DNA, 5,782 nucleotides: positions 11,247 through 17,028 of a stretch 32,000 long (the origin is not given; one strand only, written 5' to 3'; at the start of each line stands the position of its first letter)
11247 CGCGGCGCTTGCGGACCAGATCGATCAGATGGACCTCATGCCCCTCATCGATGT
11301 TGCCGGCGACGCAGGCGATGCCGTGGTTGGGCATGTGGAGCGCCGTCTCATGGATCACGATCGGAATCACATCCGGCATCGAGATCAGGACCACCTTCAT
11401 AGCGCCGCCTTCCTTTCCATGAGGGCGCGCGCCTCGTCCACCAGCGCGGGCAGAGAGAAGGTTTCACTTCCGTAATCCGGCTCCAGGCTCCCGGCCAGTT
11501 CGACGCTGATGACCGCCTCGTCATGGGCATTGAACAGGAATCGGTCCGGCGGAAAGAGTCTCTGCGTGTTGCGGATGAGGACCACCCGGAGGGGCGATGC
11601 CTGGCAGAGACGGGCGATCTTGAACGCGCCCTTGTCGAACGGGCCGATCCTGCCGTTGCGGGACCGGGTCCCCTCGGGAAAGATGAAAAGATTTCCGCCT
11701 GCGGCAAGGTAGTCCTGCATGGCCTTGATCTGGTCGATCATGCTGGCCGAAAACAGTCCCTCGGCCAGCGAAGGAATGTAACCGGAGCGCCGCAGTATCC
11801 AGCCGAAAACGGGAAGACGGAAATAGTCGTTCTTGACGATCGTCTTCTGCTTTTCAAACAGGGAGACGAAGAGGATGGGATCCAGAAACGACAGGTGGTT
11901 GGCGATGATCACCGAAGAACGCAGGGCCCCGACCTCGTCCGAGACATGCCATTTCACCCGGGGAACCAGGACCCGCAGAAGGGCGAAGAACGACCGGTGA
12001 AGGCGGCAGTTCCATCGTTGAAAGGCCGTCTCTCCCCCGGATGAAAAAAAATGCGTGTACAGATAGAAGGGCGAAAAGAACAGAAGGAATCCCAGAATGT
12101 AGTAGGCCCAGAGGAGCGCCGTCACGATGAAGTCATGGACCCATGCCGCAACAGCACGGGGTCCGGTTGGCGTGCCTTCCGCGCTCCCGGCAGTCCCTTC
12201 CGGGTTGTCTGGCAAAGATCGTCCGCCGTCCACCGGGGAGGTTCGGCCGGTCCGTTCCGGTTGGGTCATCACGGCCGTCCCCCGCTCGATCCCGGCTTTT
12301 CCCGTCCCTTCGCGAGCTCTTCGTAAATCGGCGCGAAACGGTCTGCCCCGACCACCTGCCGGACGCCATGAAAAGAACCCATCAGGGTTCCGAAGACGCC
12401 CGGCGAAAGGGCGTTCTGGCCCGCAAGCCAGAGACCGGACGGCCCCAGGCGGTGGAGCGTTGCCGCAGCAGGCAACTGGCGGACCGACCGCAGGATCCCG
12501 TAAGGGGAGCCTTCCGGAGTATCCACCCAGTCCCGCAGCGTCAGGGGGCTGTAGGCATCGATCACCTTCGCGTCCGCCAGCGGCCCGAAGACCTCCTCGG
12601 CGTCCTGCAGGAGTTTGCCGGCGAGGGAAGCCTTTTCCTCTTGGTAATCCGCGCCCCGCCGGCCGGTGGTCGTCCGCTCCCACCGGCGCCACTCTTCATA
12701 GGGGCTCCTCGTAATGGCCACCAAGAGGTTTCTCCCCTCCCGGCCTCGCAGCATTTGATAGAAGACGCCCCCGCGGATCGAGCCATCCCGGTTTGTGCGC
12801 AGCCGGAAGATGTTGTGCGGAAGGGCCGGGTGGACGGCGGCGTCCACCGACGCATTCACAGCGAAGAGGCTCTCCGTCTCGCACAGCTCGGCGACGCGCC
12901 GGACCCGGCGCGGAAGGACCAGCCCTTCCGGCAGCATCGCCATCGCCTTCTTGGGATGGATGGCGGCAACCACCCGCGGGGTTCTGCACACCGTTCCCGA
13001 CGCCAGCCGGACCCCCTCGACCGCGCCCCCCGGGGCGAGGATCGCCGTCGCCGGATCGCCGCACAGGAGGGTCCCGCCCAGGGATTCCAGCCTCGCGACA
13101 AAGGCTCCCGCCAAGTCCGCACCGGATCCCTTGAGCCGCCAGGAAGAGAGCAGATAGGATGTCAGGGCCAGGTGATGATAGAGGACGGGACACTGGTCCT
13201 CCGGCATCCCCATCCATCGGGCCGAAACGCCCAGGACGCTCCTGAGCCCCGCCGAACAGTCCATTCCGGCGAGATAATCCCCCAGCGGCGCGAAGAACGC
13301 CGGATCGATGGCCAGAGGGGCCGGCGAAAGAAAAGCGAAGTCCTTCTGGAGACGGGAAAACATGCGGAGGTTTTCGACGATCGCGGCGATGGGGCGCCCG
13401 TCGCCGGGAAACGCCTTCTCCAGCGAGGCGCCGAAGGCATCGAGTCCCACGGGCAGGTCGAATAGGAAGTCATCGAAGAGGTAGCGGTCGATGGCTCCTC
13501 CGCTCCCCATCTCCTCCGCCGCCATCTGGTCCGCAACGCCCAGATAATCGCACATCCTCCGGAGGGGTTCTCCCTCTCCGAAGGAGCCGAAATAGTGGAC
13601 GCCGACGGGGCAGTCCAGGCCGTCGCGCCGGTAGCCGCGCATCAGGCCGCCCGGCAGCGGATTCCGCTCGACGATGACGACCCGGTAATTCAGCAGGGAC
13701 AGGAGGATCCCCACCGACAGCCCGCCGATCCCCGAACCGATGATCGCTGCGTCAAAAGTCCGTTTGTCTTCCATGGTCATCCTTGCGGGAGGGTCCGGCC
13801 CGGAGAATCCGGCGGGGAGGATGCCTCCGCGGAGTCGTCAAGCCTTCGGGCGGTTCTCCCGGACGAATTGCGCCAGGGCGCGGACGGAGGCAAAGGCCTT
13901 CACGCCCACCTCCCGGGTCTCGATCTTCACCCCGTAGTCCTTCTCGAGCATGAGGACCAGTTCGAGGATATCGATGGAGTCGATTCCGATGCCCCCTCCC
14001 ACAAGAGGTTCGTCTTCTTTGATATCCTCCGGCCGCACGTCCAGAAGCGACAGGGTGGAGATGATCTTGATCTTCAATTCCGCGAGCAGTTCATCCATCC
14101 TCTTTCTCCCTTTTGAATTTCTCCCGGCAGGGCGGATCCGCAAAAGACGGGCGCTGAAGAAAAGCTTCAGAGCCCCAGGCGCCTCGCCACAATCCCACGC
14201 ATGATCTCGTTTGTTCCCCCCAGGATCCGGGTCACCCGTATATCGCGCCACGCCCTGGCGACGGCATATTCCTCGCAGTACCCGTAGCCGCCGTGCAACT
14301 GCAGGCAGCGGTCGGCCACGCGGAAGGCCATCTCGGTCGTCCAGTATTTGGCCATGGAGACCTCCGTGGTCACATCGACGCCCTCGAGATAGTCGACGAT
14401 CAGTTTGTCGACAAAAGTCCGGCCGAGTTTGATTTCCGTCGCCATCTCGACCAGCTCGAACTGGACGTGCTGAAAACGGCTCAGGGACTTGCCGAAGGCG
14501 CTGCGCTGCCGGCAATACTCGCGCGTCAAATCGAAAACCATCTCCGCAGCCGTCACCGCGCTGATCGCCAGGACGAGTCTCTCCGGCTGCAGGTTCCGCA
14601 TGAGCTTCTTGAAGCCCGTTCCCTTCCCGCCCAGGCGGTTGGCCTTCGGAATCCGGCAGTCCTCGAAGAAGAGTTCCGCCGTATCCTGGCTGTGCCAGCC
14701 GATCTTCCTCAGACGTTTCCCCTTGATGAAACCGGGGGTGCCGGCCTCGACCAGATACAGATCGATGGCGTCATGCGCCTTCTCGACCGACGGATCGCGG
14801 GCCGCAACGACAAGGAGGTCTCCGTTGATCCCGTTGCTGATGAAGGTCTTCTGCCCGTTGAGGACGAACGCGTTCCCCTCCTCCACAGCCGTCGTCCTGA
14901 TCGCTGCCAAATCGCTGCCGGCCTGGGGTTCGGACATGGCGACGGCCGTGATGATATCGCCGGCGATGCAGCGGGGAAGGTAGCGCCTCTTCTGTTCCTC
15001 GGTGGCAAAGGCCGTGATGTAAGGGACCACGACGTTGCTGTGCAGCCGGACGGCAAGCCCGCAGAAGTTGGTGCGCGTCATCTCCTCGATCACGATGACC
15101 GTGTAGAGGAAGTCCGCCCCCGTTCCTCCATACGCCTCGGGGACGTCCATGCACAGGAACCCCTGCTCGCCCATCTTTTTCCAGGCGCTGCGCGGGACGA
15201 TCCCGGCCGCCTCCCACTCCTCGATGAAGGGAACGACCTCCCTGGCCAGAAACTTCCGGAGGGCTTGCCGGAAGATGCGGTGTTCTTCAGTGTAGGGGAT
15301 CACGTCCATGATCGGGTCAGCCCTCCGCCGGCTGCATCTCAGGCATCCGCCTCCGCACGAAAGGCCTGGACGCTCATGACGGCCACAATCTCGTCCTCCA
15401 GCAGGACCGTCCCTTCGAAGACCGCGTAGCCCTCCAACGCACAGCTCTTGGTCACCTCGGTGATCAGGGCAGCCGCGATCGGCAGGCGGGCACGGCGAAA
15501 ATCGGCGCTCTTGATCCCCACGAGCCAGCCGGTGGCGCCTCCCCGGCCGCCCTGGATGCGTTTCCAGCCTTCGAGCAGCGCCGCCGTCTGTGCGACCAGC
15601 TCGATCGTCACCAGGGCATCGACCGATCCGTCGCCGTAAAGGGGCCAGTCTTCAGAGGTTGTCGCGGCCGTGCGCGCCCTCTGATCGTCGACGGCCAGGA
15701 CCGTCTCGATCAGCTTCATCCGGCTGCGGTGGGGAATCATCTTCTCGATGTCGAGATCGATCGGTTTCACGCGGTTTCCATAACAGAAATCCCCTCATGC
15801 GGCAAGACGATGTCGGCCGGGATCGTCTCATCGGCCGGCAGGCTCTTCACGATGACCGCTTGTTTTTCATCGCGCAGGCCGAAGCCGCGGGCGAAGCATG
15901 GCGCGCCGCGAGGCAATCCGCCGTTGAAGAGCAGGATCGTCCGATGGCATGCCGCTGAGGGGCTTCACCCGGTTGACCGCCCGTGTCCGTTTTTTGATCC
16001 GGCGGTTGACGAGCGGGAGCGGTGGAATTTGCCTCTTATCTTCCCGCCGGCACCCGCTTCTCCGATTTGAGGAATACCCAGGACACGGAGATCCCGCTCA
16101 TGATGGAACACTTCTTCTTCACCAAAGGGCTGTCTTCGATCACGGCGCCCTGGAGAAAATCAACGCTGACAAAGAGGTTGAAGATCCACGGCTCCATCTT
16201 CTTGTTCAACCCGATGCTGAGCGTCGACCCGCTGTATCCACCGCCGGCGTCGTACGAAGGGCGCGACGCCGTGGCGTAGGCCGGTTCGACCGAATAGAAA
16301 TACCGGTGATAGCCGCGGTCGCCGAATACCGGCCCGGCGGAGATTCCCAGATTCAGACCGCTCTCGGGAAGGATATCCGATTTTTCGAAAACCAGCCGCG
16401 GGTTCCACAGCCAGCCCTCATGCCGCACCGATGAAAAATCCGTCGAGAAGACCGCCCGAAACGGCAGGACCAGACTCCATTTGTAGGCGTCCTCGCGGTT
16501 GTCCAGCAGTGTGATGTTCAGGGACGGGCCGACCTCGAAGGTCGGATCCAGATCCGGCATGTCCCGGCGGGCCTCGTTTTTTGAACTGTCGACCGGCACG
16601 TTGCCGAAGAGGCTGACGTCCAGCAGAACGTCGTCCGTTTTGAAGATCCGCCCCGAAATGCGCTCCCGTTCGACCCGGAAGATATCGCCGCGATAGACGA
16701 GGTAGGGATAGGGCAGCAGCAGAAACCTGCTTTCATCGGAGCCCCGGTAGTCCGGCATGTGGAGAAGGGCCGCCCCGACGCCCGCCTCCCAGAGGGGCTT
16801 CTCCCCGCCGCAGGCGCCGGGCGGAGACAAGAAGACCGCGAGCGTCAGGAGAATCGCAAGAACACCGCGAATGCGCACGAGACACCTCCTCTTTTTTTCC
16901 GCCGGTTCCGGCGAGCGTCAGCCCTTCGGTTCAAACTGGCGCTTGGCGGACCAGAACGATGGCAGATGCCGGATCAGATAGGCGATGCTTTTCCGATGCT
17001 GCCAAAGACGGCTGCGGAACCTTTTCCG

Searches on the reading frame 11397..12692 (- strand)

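Call 19: search_protein_families(library=pfam, proteins=[window:11397-12692:-], max_evalue=0.001)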
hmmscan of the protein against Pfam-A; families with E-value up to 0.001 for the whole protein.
window:11397-12692:- (431 aa): 1 family
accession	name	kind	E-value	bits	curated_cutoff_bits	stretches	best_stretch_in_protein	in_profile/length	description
PF01553.26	Acyltransferase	-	8.8e-20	71.3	23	1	247-364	3-123/132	Acyltransferase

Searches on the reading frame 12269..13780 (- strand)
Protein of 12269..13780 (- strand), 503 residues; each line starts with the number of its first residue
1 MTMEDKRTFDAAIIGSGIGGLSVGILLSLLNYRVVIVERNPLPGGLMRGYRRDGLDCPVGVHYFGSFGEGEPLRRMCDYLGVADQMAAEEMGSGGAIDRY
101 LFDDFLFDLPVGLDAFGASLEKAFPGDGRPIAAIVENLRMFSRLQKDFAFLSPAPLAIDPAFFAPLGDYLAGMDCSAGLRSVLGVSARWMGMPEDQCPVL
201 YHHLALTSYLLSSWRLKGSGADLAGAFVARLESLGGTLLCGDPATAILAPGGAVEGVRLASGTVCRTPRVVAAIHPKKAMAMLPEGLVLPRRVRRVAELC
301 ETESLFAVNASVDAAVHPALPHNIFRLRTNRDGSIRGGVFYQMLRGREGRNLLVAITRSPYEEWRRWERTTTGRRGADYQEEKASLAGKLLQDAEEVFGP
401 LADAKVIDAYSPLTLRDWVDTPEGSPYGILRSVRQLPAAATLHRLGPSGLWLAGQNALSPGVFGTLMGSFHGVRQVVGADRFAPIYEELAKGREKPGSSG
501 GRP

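Call 19: search_protein_families(library=pfam, proteins=[window:12269-13780:-], max_evalue=0.001)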
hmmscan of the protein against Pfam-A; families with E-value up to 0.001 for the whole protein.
window:12269-13780:- (503 aa): 3 families
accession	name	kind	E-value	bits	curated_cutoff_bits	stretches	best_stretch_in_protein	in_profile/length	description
PF13450.12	NAD_binding_8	-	2.3e-14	53.9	21.9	1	13-80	1-68/68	NAD(P)-binding Rossmann-like domain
PF01266.30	DAO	-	8e-09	35.9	27.9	0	10-44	1-35/353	FAD dependent oxidoreductase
PF01593.30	Amino_oxidase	-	2.1e-07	31.1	19.8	1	18-354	1-334/443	Flavin containing amine oxidoreductase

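Call 62: search_protein_families(library=ncbifam, proteins=[window:12269-13780:-], max_evalue=0.00001)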
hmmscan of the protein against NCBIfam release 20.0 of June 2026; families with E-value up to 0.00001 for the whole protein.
window:12269-13780:- (503 aa): 6 families
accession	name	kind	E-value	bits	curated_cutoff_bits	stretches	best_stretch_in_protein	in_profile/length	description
TIGR02733.1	desat_CrtD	equivalog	9.9e-14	50.9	549.7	1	195-465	204-477/492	C-3',4' desaturase CrtD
NF045637.1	carotdesatCrtDProt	equivalog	8.1e-11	41.1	580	0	12-52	2-42/485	1-hydroxycarotenoid 3,4-desaturase CrtD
TIGR02730.1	carot_isom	equivalog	9e-11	41.3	586.9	1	9-126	1-117/493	carotenoid isomerase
NF005560.0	PRK07233.1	equivalog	3.7e-10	39.2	252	1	11-97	3-87/435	hypothetical protein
TIGR02734.1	crtI_fam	subfamily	5.2e-07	28.7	238.1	0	12-55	2-45/504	phytoene desaturase family protein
NF058655.1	CrtID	equivalog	1.3e-06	27.5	640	0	12-61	2-51/478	bifunctional phytoene desaturase/3,4-desaturase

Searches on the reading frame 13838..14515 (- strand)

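Call 19: search_protein_families(library=pfam, proteins=[window:13838-14515:-], max_evalue=0.001)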
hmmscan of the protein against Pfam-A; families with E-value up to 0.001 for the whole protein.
window:13838-14515:- (225 aa): 1 family
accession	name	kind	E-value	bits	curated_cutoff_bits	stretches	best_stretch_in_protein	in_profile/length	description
PF00550.31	PP-binding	-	1.9e-08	34.8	20.8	1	156-218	9-67/67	Phosphopantetheine attachment site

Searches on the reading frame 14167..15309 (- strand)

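Call 19: search_protein_families(library=pfam, proteins=[window:14167-15309:-], max_evalue=0.001)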
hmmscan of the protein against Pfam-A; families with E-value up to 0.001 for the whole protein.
window:14167-15309:- (380 aa): 5 families
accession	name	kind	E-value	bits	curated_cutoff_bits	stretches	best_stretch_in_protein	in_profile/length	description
PF00441.29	Acyl-CoA_dh_1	-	1.9e-46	158.4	22.4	1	230-378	1-149/150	Acyl-CoA dehydrogenase, C-terminal domain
PF02771.21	Acyl-CoA_dh_N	-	7e-37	126.7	22.9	1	7-118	1-113/113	Acyl-CoA dehydrogenase, N-terminal domain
PF02770.24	Acyl-CoA_dh_M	-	4.7e-21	75.2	33.3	1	122-218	1-97/97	Acyl-CoA dehydrogenase, middle domain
PF08028.16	Acyl-CoA_dh_2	-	1.4e-15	58.2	22.7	1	246-362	2-128/134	Acyl-CoA dehydrogenase, C-terminal domain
PF22924.1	ACOX_C_alpha1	-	0.00011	22.5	27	1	316-378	106-168/169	Acyl-CoA oxidase, C-alpha1 domain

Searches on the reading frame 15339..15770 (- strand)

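Call 19: search_protein_families(library=pfam, proteins=[window:15339-15770:-], max_evalue=0.001)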
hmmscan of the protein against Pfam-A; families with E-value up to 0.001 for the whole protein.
window:15339-15770:- (143 aa): 1 family
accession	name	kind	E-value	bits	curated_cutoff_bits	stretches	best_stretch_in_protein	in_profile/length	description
PF22817.2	ApeP-like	-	5e-08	33.1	27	1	11-130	10-133/158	ApeP dehydratase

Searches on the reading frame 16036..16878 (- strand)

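Call 19: search_protein_families(library=pfam, proteins=[window:16036-16878:-], max_evalue=0.001)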
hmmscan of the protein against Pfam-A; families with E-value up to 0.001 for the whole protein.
window:16036-16878:- (280 aa): 1 family
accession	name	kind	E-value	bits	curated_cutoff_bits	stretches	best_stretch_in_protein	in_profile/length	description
PF06629.18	MipA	-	1e-40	140.7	24.2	1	34-269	1-221/221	MltA-interacting protein MipA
